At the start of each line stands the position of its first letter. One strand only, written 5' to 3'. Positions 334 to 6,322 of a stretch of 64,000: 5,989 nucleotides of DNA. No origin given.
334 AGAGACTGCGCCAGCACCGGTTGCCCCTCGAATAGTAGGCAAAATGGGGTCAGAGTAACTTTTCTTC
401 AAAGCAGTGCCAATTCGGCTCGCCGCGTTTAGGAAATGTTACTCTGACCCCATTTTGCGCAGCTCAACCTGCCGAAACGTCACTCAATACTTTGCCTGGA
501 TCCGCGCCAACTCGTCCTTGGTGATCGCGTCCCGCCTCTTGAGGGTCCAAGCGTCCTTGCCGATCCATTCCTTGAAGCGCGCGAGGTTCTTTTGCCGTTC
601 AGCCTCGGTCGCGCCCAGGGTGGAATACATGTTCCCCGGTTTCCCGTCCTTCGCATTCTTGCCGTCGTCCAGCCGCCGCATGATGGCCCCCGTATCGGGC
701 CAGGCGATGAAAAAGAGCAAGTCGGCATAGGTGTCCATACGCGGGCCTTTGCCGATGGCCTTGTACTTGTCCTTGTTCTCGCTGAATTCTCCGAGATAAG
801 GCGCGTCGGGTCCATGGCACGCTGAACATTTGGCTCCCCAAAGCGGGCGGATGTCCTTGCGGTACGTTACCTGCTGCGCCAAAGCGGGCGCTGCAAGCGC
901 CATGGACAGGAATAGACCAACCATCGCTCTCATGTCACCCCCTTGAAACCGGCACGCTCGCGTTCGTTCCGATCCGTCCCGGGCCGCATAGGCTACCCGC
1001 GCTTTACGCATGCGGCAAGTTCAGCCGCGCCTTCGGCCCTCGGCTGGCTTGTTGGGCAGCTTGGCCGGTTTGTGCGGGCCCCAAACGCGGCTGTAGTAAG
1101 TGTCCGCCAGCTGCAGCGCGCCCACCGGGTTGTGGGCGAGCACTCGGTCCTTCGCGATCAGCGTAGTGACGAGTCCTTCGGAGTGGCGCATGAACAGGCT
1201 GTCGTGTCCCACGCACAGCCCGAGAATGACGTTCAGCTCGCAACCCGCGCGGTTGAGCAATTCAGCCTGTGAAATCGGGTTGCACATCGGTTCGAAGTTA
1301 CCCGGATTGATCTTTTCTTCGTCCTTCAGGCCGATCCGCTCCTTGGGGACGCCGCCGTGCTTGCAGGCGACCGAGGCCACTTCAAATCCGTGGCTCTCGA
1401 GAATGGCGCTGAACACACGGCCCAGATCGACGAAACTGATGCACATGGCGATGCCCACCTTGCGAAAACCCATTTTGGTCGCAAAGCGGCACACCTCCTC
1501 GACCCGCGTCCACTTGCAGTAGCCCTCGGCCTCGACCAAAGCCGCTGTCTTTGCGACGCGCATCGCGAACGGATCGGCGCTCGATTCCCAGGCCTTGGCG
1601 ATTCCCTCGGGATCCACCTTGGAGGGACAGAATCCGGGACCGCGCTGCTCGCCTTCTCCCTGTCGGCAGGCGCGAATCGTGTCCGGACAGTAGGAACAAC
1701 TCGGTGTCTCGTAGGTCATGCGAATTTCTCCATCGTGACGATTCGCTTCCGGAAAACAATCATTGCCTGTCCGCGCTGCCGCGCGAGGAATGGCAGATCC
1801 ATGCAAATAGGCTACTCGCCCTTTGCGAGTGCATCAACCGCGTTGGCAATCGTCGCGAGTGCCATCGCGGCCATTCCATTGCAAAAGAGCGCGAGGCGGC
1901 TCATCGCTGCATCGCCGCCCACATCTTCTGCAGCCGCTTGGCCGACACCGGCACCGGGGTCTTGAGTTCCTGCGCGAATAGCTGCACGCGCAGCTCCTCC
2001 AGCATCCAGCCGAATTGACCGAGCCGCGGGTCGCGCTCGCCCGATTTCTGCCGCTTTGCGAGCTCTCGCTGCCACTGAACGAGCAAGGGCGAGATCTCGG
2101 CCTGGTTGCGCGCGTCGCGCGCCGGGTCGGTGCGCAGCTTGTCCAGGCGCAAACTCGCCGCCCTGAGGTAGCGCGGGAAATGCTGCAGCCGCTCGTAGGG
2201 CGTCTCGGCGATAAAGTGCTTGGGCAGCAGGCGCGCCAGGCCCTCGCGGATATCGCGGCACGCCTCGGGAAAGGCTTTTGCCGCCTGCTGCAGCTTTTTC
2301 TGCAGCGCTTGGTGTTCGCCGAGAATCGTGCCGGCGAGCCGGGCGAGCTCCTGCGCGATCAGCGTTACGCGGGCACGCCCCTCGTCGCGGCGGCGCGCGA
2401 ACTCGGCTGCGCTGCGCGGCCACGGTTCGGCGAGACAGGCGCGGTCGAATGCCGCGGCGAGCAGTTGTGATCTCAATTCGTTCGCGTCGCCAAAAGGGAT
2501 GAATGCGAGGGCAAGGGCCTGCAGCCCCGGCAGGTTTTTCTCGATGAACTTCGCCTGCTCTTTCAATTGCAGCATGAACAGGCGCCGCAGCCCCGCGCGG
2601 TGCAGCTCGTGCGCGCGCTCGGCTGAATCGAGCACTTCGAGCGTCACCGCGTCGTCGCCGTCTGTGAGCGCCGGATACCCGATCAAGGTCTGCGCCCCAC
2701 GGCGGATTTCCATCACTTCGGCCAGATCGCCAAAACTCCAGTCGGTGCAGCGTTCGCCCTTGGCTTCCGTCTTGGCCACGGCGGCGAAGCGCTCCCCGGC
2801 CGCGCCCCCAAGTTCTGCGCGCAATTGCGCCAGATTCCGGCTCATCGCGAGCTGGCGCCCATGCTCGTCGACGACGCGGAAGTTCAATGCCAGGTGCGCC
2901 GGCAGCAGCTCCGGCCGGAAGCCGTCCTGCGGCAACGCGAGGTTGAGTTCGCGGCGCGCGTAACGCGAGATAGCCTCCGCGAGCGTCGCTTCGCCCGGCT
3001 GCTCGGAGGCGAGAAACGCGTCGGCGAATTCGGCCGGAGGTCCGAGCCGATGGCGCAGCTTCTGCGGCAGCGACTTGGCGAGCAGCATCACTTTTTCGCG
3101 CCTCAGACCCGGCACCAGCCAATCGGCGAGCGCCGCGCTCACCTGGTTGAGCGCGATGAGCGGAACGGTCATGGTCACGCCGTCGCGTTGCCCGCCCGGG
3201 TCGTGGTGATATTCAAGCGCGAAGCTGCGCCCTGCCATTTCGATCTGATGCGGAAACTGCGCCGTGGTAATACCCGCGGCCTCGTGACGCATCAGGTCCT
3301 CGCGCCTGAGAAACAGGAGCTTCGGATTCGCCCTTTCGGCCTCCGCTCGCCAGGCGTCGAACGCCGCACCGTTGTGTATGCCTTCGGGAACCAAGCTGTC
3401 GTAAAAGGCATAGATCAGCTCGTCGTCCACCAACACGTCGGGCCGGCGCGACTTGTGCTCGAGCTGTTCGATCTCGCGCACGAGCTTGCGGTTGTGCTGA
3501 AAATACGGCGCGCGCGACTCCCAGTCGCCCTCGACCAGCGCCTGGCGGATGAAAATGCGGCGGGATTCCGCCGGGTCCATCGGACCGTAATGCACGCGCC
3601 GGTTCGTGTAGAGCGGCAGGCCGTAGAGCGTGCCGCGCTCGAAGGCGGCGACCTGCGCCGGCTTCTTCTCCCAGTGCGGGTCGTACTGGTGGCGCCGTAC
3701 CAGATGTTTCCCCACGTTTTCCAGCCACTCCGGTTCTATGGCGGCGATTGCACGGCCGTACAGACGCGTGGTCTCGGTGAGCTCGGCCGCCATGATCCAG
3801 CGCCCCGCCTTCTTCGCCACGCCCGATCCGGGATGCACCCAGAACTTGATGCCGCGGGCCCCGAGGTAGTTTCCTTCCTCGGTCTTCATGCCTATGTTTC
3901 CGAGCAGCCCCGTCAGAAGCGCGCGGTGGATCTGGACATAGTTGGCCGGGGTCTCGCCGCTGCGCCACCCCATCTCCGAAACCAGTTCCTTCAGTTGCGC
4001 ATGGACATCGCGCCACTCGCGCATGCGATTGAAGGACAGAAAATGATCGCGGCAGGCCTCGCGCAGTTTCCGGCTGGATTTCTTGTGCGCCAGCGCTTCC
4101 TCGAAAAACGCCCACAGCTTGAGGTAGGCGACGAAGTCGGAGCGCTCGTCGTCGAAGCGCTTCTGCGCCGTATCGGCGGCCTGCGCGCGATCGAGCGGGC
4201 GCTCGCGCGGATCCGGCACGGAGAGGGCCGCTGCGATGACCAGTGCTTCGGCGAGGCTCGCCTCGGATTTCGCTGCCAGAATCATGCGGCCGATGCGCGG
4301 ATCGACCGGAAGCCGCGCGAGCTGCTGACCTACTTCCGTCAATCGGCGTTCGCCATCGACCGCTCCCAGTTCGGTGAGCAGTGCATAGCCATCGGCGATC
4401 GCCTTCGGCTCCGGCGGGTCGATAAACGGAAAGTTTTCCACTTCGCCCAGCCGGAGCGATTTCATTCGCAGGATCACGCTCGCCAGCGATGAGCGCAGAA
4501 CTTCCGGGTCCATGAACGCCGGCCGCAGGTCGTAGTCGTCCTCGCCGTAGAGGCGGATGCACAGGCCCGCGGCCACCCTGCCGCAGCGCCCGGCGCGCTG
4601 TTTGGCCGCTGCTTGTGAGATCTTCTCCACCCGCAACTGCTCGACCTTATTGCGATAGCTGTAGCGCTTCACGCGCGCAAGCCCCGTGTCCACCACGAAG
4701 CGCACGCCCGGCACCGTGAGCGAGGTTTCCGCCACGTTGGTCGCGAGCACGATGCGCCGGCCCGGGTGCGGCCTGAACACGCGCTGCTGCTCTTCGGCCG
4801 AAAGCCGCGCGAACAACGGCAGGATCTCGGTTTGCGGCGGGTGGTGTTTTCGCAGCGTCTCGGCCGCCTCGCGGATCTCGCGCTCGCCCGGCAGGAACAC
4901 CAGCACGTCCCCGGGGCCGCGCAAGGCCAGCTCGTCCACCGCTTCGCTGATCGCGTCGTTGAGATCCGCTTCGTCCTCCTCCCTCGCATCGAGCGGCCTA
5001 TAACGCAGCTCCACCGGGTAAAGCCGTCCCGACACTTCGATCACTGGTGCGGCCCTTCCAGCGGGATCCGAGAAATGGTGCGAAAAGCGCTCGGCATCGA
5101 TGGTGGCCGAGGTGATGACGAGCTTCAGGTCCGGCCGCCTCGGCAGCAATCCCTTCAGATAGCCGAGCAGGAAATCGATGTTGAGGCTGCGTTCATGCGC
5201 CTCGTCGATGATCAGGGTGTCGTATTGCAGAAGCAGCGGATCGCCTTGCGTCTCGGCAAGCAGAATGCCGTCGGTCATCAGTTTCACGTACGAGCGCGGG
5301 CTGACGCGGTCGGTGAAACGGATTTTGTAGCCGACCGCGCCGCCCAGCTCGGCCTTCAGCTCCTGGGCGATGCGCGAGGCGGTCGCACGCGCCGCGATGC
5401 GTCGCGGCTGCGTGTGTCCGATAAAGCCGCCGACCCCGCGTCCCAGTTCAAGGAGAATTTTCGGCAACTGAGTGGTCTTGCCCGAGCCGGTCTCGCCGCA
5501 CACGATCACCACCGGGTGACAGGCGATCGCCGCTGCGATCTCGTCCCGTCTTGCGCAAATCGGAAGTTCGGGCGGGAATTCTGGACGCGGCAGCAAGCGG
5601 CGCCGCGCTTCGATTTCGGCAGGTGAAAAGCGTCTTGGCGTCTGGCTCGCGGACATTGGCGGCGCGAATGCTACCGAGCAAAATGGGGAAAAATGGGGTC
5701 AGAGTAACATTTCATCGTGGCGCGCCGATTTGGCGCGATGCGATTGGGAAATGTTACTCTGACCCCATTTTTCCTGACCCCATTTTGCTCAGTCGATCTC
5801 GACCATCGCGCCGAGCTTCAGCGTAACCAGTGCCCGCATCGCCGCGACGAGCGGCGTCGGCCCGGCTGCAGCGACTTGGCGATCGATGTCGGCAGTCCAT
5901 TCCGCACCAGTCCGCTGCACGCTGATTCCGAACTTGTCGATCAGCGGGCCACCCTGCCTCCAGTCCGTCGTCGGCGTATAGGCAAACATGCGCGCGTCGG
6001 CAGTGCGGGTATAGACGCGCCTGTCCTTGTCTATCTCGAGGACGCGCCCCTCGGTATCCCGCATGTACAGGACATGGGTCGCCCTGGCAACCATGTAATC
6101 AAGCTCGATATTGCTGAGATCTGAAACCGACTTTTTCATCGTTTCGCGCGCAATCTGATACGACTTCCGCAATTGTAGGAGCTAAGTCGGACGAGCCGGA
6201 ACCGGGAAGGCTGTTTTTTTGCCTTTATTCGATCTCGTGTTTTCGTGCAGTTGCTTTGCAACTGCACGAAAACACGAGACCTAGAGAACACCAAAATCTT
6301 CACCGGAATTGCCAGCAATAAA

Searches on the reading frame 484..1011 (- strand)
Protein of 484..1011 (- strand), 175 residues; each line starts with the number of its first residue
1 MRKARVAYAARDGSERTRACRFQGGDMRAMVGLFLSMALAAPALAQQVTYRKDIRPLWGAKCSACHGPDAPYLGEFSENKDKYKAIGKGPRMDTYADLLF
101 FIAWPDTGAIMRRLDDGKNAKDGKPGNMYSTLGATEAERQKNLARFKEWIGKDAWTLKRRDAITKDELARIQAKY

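Call 73: search_protein_families(library=pfam, proteins=[window:484-1011:-], max_evalue=0.00001)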
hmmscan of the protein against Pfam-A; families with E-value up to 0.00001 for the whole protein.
window:484-1011:- (175 aa): 1 family
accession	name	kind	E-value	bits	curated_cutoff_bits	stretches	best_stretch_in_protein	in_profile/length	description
PF22297.1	PccH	-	3.7e-54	182.8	24.4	1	49-175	1-133/133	PccH Cytochrome c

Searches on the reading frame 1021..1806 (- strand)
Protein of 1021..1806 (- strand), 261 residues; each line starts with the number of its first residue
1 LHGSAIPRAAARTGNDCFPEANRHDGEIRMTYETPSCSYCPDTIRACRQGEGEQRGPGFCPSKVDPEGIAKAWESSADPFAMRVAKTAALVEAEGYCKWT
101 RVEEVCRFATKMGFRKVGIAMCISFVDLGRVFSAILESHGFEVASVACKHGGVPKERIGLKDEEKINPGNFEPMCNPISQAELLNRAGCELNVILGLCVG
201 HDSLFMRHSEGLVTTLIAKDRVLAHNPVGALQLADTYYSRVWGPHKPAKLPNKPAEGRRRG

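Call 73: search_protein_families(library=pfam, proteins=[window:1021-1806:-], max_evalue=0.00001)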
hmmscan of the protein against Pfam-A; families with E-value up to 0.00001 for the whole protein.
window:1021-1806:- (261 aa): 1 family
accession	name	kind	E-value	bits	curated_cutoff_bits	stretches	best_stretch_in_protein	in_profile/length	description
PF08901.16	DUF1847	-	9e-60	201.2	25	1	60-216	1-157/157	Protein of unknown function (DUF1847)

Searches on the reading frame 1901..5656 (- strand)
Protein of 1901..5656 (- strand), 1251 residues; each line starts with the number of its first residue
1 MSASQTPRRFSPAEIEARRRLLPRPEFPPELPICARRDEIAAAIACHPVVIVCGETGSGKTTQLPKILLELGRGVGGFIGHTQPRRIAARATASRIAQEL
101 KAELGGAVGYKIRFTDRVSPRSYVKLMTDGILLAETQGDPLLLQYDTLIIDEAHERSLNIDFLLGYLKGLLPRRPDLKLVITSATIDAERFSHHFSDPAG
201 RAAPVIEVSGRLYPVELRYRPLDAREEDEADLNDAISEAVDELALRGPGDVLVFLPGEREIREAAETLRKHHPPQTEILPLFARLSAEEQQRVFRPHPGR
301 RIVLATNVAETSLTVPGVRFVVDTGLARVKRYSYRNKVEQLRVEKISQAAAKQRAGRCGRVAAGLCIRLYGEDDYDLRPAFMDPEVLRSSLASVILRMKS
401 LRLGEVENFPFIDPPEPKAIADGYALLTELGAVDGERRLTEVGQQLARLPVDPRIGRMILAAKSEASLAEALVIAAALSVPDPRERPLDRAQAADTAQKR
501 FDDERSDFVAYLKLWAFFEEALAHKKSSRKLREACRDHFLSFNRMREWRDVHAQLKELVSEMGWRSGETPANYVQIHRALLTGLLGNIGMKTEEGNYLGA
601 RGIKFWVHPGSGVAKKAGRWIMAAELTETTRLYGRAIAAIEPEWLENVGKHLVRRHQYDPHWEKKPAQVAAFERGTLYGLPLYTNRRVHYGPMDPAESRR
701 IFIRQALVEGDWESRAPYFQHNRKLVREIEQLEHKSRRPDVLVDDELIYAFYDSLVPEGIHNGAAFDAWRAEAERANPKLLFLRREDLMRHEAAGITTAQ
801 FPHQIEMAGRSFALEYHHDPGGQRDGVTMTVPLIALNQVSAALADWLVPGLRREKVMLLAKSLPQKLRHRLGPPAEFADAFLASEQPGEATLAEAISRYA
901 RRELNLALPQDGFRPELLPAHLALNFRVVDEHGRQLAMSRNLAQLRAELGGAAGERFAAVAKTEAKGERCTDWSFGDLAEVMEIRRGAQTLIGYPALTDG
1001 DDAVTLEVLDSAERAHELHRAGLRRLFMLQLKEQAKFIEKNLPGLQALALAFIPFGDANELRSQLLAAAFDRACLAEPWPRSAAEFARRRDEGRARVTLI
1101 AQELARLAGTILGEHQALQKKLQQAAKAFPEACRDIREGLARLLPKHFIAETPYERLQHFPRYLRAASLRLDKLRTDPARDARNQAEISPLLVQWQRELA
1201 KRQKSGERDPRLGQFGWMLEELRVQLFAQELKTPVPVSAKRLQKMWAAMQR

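Call 8: search_protein_families(library=pfam, proteins=[window:1901-5656:-])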
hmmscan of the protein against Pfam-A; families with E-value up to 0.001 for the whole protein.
window:1901-5656:- (1251 aa): 8 families
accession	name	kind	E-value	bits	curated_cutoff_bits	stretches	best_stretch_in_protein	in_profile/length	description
PF11898.13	DUF3418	-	6.6e-209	695.8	25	1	665-1247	1-581/582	Domain of unknown function (DUF3418)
PF07717.22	OB_NTP_bind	-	2.1e-14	53.9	29.5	1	576-651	1-82/83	Oligonucleotide/oligosaccharide-binding (OB)-fold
PF00271.37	Helicase_C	-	2.5e-11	44.2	23.5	1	241-361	7-109/110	Helicase conserved C-terminal domain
PF21010.2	HA2_C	-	1.8e-07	32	21.3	1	452-510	1-76/77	Helicase associated domain (HA2), ratchet-like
PF04408.29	HA2_N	-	1.3e-05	25.5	21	1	426-451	4-29/29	Helicase associated domain (HA2), winged-helix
PF13401.12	AAA_22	-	2.3e-05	25.1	27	1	49-157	7-97/130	AAA domain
PF00270.35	DEAD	-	0.00015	22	26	1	49-187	16-161/167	DEAD/DEAH box helicase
PF13245.12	AAA_19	-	0.00078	20.1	25.1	0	41-157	5-103/134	AAA domain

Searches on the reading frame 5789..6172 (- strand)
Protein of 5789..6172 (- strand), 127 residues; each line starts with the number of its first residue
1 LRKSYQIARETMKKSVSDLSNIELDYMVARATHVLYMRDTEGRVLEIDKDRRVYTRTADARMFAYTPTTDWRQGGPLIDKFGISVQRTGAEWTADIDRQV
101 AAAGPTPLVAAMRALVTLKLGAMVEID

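Call 7: search_protein_families(library=pfam, proteins=[window:5789-6172:-])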
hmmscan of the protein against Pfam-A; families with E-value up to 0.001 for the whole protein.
window:5789-6172:- (127 aa): 1 family
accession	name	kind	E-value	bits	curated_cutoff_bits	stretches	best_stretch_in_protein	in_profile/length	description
PF10765.14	Phage_P22_NinX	-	1.5e-19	70.8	22.6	1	16-117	2-112/114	Bacteriophage P22, NinX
